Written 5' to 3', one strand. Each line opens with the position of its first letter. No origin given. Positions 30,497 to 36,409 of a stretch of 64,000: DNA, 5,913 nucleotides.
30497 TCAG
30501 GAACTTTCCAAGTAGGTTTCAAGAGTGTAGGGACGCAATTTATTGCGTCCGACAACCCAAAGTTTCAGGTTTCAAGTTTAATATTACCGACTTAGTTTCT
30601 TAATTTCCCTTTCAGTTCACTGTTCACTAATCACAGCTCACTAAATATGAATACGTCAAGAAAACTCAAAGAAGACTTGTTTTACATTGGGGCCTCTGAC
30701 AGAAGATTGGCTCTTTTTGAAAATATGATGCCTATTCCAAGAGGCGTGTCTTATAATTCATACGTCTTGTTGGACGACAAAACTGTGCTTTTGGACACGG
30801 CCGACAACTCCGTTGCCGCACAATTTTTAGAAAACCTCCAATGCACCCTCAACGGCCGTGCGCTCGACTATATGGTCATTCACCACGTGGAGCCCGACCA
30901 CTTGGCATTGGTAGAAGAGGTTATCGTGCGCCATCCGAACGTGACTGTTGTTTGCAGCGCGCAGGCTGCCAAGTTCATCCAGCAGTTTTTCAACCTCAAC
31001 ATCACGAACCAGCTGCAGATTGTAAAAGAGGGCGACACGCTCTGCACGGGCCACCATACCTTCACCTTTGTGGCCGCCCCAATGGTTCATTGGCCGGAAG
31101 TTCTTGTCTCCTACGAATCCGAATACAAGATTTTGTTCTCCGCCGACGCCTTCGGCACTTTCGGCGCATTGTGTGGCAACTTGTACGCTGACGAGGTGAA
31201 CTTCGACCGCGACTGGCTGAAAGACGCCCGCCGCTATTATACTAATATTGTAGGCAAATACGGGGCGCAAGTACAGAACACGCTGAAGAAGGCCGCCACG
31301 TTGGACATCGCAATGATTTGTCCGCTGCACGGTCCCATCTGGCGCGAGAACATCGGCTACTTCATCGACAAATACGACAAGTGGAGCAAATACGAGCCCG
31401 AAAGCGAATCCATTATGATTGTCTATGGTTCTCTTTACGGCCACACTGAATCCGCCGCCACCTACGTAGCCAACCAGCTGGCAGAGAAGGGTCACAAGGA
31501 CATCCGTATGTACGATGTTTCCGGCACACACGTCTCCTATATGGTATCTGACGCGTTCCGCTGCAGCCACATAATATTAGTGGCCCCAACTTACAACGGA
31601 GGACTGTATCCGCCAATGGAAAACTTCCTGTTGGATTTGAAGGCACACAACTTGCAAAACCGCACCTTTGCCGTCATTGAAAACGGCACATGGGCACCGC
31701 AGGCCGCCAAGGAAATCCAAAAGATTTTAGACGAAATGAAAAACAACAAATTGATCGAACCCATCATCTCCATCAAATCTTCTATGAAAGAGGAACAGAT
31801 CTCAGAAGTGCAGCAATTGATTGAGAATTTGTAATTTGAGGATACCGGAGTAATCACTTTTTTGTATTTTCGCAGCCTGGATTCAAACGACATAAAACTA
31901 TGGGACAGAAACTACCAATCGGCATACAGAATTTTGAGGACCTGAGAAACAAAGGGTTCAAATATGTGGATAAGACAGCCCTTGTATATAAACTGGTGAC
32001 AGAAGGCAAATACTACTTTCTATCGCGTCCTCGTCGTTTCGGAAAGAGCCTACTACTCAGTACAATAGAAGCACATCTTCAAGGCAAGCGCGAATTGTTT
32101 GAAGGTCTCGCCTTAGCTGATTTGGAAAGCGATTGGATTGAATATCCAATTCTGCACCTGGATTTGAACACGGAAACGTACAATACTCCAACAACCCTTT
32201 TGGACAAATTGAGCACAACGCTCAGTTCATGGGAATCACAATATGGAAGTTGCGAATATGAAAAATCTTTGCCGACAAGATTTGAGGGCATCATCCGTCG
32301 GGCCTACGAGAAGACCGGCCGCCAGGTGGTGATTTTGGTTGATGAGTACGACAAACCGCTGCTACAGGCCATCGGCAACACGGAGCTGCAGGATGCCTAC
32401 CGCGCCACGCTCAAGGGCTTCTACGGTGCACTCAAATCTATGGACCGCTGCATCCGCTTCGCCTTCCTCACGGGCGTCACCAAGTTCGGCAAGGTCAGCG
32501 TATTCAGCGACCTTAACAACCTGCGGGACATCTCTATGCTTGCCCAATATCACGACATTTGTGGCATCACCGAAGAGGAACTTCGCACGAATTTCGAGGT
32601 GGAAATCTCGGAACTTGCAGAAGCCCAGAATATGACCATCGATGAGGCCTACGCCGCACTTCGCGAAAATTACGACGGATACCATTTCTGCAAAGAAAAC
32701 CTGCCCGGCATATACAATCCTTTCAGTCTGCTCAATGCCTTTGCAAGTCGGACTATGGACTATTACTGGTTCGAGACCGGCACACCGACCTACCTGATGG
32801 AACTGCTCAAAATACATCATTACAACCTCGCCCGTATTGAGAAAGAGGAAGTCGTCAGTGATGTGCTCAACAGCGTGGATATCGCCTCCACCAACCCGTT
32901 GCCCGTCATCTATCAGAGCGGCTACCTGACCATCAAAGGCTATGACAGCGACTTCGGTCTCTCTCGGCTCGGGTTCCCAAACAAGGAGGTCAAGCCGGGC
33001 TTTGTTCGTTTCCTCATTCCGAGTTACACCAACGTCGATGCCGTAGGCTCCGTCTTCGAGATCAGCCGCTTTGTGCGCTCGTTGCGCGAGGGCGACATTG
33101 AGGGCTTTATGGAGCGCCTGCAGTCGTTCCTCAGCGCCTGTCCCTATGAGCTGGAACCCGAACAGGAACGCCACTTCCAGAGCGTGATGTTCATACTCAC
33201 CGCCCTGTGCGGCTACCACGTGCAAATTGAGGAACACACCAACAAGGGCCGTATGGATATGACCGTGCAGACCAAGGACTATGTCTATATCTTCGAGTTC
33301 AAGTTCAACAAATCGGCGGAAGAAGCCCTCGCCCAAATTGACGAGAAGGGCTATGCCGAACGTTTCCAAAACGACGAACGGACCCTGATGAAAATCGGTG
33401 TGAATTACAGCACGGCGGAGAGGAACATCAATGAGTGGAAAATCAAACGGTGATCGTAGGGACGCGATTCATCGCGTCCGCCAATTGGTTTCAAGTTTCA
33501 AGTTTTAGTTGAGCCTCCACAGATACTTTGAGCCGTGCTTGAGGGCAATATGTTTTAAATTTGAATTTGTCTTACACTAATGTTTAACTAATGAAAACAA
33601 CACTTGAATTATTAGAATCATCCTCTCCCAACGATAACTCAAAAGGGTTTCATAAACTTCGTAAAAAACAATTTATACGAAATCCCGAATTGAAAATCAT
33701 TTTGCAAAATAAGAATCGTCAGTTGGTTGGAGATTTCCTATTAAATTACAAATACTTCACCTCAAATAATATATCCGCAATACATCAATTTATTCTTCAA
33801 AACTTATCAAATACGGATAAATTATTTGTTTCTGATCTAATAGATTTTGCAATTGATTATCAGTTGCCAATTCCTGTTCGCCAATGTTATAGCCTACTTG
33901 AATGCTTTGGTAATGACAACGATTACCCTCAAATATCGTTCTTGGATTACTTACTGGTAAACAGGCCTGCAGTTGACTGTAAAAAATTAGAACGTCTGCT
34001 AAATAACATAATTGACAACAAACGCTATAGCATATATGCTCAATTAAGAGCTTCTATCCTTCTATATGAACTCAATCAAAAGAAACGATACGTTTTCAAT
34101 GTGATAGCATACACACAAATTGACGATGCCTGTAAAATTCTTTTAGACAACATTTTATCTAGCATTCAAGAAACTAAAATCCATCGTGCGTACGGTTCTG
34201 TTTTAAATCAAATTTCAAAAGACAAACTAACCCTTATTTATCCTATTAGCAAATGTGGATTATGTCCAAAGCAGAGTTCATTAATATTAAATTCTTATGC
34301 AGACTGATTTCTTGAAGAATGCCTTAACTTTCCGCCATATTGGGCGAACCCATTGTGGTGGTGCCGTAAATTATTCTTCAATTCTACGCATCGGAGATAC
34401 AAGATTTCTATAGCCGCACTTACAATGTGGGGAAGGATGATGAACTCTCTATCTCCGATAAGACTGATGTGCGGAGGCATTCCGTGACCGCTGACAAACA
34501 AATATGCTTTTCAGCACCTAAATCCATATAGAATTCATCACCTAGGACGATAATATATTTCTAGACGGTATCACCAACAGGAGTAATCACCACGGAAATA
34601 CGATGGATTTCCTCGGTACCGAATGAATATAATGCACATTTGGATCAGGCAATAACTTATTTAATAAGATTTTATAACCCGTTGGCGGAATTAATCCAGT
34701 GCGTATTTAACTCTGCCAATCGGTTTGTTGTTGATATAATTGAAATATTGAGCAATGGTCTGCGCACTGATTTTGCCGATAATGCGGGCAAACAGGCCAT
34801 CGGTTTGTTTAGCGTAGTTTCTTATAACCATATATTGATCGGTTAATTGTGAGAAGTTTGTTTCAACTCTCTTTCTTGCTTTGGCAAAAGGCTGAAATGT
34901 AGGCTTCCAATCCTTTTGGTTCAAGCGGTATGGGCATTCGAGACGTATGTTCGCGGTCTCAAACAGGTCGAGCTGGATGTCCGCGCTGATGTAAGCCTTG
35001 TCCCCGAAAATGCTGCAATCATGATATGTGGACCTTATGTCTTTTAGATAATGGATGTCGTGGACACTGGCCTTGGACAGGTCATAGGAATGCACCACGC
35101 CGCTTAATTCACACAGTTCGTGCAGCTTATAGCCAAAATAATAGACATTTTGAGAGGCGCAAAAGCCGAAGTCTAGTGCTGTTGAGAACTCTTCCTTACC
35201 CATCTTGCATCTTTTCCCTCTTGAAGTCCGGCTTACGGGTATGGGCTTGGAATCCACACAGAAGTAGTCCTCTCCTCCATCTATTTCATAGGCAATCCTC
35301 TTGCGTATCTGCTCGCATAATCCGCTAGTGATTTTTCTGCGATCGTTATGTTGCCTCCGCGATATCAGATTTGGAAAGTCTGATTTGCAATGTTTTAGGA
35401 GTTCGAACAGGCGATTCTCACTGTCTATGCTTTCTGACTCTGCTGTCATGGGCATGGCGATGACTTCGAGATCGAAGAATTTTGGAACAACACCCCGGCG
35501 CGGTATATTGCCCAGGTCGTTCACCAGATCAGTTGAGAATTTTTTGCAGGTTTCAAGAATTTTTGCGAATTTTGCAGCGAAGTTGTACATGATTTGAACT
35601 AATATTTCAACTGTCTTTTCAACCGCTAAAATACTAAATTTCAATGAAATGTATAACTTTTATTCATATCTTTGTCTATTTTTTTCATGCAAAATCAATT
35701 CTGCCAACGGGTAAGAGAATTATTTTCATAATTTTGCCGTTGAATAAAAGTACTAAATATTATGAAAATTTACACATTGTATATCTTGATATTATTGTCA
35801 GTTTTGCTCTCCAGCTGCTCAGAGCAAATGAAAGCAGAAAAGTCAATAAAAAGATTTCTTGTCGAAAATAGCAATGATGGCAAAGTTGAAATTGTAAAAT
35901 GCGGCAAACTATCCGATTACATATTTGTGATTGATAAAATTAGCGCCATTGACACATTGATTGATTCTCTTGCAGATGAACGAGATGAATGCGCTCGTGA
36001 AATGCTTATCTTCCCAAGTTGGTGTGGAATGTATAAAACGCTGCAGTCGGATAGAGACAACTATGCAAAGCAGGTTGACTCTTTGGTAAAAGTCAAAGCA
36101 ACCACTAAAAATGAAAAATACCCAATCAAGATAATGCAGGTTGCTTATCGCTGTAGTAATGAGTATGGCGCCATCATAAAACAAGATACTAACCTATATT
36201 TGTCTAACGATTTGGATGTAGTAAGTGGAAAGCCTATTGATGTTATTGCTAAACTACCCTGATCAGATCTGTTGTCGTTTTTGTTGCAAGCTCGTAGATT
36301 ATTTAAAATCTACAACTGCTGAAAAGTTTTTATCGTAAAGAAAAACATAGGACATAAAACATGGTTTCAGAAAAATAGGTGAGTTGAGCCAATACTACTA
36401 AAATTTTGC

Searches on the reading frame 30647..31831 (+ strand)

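Call 18: search_protein_families(library=pfam, proteins=[window:30647-31831:+], max_evalue=0.01)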
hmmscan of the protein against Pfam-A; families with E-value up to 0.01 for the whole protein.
window:30647-31831:+ (395 aa): 6 families
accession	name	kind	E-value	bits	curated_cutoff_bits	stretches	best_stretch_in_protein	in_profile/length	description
PF19583.5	ODP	-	1.6e-21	77.5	27.2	1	35-229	2-194/194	ODP family beta lactamase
PF00753.33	Lactamase_B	-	5.1e-09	36.8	22.7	1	34-226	4-194/196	Metallo-beta-lactamase superfamily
PF00258.30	Flavodoxin_1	-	3.2e-07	31.1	25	1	258-367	1-119/143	Flavodoxin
PF12724.12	Flavodoxin_5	-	3.4e-07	31.1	27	1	257-363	1-102/145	Flavodoxin domain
PF03358.20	FMN_red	-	9.9e-05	22.4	24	1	256-347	3-115/152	NADPH-dependent FMN reductase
PF12706.13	Lactamase_B_2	-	0.00048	20.2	27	1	47-150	3-116/200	Beta-lactamase superfamily domain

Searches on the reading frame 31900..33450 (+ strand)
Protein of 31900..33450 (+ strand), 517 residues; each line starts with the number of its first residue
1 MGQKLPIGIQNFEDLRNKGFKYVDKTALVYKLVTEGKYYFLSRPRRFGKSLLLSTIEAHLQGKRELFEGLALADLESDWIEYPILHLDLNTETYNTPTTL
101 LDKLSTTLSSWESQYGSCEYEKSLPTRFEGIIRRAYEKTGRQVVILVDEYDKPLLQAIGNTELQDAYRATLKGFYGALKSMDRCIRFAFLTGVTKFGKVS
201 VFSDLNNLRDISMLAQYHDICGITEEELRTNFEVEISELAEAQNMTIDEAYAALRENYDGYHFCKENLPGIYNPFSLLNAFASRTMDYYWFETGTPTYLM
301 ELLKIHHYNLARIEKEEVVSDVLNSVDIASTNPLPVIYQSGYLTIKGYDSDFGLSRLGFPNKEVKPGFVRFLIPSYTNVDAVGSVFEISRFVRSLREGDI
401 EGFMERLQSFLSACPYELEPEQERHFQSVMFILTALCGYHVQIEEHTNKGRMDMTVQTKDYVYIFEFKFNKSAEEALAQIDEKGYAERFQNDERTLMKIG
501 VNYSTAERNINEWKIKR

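Call 18: search_protein_families(library=pfam, proteins=[window:31900-33450:+], max_evalue=0.01)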
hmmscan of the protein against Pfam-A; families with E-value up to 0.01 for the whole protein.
window:31900-33450:+ (517 aa): 2 families
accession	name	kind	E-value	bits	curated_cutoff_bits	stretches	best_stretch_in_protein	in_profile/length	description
PF09820.16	AAA-ATPase_like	-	9.8e-70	234.9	26.1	1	6-202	1-201/201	Predicted AAA-ATPase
PF08011.17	PDDEXK_9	-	5.3e-24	84.6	25.5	1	422-513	2-105/105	PD-(D/E)XK nuclease superfamily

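Call 30: search_protein_families(library=padloc, proteins=[window:31900-33450:+], max_evalue=0.01)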
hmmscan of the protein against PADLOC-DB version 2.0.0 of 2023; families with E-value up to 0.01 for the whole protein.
window:31900-33450:+ (517 aa): 0 families
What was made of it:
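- The window copy lies beside an IS, a lipoprotein gene and a core gene, not beside recognised defence genes (calls 18, 30).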

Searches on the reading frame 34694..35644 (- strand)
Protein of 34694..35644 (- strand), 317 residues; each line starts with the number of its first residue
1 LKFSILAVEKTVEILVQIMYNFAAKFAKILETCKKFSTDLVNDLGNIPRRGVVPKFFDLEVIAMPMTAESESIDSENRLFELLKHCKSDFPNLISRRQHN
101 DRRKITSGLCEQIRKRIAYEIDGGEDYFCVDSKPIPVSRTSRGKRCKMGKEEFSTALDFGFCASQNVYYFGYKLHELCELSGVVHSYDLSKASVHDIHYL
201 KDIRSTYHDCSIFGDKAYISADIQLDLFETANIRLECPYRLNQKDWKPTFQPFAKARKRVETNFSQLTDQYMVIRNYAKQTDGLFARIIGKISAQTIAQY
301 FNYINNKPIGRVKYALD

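Call 18: search_protein_families(library=pfam, proteins=[window:34694-35644:-], max_evalue=0.01)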
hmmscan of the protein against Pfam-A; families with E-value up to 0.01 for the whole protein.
window:34694-35644:- (317 aa): 2 families
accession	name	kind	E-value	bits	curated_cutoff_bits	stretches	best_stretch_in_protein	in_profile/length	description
PF01609.27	DDE_Tnp_1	-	3.9e-21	76.2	23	1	125-294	4-197/200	Transposase DDE domain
PF13612.12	DDE_Tnp_1_3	-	1.5e-08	35.3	27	1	130-268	10-142/155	Transposase DDE domain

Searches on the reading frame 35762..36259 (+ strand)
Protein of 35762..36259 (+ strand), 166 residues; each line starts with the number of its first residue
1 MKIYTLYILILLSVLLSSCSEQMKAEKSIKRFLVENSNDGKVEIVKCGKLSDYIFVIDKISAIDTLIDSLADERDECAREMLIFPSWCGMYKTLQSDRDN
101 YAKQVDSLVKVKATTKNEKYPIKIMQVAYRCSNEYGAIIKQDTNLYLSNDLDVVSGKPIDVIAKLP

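Call 18: search_protein_families(library=pfam, proteins=[window:35762-36259:+], max_evalue=0.01)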
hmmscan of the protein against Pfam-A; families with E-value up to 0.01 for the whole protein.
window:35762-36259:+ (166 aa): 0 families

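Call 30: search_protein_families(library=padloc, proteins=[window:35762-36259:+], max_evalue=0.01)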
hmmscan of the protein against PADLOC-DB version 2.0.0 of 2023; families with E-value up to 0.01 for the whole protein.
window:35762-36259:+ (166 aa): 0 families

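Call 39: find_encoding_contigs(protein=window:35762-36259:+, flank=10000, max_places=10)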
Protein window:35762-36259:+ (166 aa): 1 contig read that carries it; 1 place shown.
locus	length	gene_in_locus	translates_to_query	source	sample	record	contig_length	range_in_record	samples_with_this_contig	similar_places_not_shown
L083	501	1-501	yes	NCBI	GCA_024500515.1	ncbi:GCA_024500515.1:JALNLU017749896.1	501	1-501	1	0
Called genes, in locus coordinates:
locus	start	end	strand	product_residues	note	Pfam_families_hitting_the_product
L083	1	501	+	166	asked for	?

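Call 88: find_homologous_proteins(query=window:35762-36259:+, max_evalue=0.001)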
Query window:35762-36259:+ (166 aa): 1 proteins with E <= 0.001 among 56 candidates.
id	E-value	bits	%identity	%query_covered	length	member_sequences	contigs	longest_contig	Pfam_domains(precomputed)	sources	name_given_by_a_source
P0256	6.9e-101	353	99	100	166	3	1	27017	-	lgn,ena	-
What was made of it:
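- Tried and rejected: The p166 homology search found only its twin (call 88).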
